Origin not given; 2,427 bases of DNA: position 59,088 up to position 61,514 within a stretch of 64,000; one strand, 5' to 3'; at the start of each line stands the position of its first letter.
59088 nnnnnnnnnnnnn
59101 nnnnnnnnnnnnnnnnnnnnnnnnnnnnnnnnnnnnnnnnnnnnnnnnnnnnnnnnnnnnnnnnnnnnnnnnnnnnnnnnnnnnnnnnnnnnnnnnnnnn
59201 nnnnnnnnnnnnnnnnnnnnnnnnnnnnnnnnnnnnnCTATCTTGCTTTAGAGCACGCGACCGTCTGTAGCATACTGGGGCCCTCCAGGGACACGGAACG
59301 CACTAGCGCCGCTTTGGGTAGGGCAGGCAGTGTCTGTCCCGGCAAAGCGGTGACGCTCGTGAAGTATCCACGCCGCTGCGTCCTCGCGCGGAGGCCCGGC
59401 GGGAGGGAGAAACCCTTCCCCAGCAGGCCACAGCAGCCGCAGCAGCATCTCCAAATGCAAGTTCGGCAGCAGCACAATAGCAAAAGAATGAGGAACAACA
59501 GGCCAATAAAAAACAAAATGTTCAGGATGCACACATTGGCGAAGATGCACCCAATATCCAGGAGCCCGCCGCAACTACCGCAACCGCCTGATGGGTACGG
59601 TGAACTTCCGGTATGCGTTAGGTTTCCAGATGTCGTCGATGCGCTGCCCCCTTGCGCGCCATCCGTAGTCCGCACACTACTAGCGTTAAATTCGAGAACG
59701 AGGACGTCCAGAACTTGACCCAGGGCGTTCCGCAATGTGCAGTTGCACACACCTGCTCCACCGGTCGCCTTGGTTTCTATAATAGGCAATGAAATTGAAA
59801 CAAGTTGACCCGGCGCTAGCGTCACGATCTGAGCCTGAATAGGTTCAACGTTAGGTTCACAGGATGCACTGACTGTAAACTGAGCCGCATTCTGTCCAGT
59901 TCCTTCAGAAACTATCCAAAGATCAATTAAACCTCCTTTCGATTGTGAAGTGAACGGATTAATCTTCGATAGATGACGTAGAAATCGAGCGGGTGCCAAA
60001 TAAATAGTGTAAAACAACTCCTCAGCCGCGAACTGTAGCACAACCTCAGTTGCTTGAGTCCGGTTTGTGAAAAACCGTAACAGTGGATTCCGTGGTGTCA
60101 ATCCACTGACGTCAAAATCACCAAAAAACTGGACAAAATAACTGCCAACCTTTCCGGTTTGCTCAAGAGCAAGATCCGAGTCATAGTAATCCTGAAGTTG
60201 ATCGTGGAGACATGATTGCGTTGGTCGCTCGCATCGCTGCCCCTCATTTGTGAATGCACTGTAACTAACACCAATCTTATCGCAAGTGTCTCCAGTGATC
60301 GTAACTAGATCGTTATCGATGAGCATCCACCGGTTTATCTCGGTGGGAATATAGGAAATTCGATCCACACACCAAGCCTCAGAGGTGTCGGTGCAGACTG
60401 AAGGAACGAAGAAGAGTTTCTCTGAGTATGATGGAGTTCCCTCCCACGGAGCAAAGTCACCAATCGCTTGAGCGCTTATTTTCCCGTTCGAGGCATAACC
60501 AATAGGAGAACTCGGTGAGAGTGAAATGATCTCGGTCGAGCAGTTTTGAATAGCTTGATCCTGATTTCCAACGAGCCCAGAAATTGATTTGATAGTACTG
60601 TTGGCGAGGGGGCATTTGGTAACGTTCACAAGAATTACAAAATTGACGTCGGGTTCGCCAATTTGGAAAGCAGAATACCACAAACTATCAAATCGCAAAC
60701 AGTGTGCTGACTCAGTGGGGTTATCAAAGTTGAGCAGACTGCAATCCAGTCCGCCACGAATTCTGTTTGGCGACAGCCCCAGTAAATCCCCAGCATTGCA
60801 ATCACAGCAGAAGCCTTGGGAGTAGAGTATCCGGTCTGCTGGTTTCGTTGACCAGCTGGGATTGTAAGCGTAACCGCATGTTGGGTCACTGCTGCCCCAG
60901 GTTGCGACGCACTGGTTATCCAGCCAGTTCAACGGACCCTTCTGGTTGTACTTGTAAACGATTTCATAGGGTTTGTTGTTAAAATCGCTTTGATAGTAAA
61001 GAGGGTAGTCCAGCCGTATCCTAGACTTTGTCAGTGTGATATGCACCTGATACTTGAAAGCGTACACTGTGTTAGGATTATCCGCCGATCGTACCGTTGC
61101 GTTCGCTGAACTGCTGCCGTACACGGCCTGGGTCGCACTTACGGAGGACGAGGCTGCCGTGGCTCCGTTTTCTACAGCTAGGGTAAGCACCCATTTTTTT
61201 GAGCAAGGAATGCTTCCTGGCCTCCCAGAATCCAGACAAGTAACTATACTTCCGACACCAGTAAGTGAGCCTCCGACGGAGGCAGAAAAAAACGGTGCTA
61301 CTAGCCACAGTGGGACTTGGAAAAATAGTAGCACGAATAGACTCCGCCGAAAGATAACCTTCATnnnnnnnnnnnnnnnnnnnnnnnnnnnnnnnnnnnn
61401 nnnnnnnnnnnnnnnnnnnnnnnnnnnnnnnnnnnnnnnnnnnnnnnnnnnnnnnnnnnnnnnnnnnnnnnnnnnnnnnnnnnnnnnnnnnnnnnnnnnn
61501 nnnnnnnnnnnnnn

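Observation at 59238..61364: Probable HAP2/GCS1 gamete-fusion protein gene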

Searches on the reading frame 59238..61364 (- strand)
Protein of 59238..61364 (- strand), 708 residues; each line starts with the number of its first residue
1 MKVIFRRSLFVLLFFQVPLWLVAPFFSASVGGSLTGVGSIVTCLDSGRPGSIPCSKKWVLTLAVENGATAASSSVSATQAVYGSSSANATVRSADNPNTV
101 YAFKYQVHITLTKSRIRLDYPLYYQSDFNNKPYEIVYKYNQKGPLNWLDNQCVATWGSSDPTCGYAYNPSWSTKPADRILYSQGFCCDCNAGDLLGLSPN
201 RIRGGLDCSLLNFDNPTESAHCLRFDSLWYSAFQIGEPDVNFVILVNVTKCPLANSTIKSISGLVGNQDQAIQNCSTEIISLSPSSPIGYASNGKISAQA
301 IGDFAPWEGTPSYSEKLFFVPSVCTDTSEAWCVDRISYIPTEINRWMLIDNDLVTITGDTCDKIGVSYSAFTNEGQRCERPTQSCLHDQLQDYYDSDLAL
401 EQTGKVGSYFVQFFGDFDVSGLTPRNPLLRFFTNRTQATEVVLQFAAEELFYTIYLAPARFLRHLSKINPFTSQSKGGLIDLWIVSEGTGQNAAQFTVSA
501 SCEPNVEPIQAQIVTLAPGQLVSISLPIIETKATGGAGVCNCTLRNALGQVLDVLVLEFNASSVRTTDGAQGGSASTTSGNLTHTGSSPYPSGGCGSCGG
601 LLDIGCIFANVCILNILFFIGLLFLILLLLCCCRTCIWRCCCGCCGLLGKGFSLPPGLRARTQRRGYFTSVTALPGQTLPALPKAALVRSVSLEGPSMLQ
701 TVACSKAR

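Call 3: search_protein_families(library=pfam, proteins=[window:59238-61364:-], max_evalue=1)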
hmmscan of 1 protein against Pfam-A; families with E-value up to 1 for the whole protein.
window:59238-61364:- (708 aa): 1 family
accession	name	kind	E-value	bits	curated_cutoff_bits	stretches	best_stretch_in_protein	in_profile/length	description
PF10699.14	HAP2-GCS1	-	5.5e-170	566.7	27.4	1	51-613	1-515/515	Male gamete fusion factor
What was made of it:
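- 59526..61214 (-): Pfam PF10699 HAP2-GCS1 match, aa 51-613, covering the full model. E = 5.5e-170, 566.7 bits, model positions 1-515 of 515 (call 3).
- On HAP2/GCS1 (Pfam PF10699): E = 5.5e-170, model positions 1-515 of 515, protein aa 51-613 (call 3).
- Checked: This is not a chance resemblance: the Pfam E-value is 5.5e-170 against a gathering score of 27.4 bits (call 3).
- Pfam PF10699 matches over the full model, E = 5.5e-170 (call 3). E = 5.5e-170 against PF10699 (call 3).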

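Call 4: search_solved_structures(query=window:59238-61364:-, max_evalue=0.01, show_alignments=2)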
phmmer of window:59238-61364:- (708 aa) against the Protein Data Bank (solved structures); distinct sequences matched with E-value up to 0.01: 6.
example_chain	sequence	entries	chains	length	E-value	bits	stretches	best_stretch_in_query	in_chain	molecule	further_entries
7s0k_A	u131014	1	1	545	0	1241.4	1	28-565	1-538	HAP2-GCS1 domain-containing protein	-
5ow4_A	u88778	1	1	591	2e-64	221.1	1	31-628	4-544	Uncharacterized protein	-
6dbs_A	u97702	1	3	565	2e-48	168.2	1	38-563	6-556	Hapless 2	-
6e18_A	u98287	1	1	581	2.5e-48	167.9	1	37-571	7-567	Hapless 2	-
5mf1_A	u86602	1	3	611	6.7e-48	166.5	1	37-578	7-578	Fusion protein HAP2/GCS1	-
5ow3_C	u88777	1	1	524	7.8e-27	96.8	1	281-574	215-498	Protein HAPLESS 2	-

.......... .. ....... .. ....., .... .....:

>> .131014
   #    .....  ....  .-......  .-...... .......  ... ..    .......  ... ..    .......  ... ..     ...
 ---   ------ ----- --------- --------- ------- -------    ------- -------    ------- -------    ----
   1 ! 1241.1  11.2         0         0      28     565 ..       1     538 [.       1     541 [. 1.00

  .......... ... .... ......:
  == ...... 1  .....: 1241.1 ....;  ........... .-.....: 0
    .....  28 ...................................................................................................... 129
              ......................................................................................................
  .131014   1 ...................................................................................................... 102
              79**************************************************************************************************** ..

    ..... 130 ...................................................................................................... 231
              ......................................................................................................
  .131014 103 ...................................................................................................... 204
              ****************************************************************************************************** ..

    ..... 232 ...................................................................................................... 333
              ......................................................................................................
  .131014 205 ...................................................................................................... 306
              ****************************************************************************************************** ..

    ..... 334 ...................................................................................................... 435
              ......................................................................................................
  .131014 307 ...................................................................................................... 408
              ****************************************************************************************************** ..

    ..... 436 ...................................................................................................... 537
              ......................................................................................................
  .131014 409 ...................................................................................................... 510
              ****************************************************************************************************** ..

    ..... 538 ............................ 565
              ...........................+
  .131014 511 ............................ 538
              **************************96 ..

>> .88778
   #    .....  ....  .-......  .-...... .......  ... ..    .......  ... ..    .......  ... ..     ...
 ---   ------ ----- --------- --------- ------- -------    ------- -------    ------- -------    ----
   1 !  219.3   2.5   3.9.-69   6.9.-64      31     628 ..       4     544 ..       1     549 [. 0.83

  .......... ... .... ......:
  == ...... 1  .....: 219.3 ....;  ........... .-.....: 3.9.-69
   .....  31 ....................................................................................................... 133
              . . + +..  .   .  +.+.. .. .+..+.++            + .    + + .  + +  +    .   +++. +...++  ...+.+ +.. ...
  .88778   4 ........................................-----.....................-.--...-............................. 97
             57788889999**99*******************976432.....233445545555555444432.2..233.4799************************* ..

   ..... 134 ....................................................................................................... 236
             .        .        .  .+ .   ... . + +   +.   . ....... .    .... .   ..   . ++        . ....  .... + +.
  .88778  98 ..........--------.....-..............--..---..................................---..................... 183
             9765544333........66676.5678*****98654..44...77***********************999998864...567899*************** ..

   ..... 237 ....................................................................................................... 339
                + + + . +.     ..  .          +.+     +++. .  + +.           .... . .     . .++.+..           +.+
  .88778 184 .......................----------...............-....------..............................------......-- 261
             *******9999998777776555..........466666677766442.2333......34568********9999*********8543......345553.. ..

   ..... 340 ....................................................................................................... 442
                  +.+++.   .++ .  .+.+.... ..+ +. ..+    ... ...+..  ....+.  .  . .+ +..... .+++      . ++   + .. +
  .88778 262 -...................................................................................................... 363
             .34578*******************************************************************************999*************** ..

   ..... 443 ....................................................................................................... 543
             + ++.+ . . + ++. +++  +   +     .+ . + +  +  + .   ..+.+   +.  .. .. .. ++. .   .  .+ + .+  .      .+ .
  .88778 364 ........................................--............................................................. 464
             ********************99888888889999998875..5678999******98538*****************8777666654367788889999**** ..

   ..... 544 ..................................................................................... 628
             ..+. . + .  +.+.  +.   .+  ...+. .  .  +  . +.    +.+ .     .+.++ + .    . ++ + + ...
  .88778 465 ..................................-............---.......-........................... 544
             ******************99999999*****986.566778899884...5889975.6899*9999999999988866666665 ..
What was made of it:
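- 59673..61283 (-): Ectodomain, aa 28-564, class II fusogen domains D2-D1-D3; this is the crystallised construct. 100% identity to 7S0K_A over aa 28-564 (call 4).
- On HAP2/GCS1 (Pfam PF10699): The sequence is 100% identical over aa 28-564 to the solved chain 7S0K_A (call 4).
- Closest known: Chlamydomonas reinhardtii HAP2. Same: Same family, with E about 2e-48 to 7e-48 over the whole ectodomain (call 4).
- Closest known: Trypanosoma cruzi HAP2. Different: Arabidopsis aligns only from about aa 281 onward in the phmmer search (call 4).
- Tried and rejected: PDB 7S0K is an experimental structure of the identical sequence (call 4), so a prediction would add nothing.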

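Call 5: list_cluster_members(proteins=[window:59241-61364:-])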
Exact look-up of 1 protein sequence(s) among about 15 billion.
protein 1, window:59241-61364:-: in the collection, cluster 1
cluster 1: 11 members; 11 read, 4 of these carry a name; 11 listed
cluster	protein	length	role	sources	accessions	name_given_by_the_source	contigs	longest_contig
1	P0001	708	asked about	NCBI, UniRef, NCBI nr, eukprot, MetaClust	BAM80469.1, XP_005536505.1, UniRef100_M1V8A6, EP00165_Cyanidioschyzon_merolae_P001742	hypothetical protein, conserved [Cyanidioschyzon merolae strain 10D] | Generative cell specific-1/HAP2 domain-containing protein n=1 Tax=Cyanidioschyzon merolae ... | XP_005536505.1 hypothetical protein, conserved [Cyanidioschyzon merolae strain 10D]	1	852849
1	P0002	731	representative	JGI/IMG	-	-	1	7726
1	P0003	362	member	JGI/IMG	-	hypothetical protein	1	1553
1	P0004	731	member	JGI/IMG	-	hypothetical protein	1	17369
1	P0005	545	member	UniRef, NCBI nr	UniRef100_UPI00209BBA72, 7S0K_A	HAP2-GCS1 domain-containing protein n=1 Tax=Cyanidioschyzon merolae TaxID=45157 ... | Chain A, HAP2-GCS1 domain-containing protein [Cyanidioschyzon merolae]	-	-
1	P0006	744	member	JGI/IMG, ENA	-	-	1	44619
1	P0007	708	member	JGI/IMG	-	-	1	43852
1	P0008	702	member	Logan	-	-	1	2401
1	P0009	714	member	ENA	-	-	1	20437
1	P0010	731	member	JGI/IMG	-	-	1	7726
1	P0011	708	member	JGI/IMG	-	-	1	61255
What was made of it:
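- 59238..61364 (-): CMK076C coding sequence, HAP2/GCS1, 708 aa plus the TAG stop; no intron. Exact full-length match to BAM80469.1 / XP_005536505.1 / UniProt M1V8A6 (call 5).
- Checked: However, the ATG at 61364 is the start of the deposited protein, which is an exact full-length match (call 5), and it begins a hydrophobic signal peptide.
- The full protein is an exact match to XP_005536505.1 of C. merolae 10D (call 5). NCBI's own product name is only 'hypothetical protein, conserved' (call 5).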

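Call 16: find_encoding_contigs(protein=P0009, flank=8000, max_places=4)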
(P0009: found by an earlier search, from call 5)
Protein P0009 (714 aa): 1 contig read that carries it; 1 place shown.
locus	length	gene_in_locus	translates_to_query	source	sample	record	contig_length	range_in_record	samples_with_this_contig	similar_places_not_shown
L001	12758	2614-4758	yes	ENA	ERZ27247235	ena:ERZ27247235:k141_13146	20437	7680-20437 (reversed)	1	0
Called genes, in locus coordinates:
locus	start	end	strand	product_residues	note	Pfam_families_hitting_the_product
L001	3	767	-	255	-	?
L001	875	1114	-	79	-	-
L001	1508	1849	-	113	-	-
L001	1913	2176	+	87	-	-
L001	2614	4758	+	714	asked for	PF10699:HAP2-GCS1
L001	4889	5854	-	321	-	PF04536:TPM_phosphatase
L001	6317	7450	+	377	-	PF13409:GST_N_2 (faint), PF13410:GST_C_2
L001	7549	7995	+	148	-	PF00125:Histone, PF00808:CBFD_NFYB_HMF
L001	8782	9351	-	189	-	-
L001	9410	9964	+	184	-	-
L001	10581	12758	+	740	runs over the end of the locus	PF14438:SM-ATX, PF06741:LsmAD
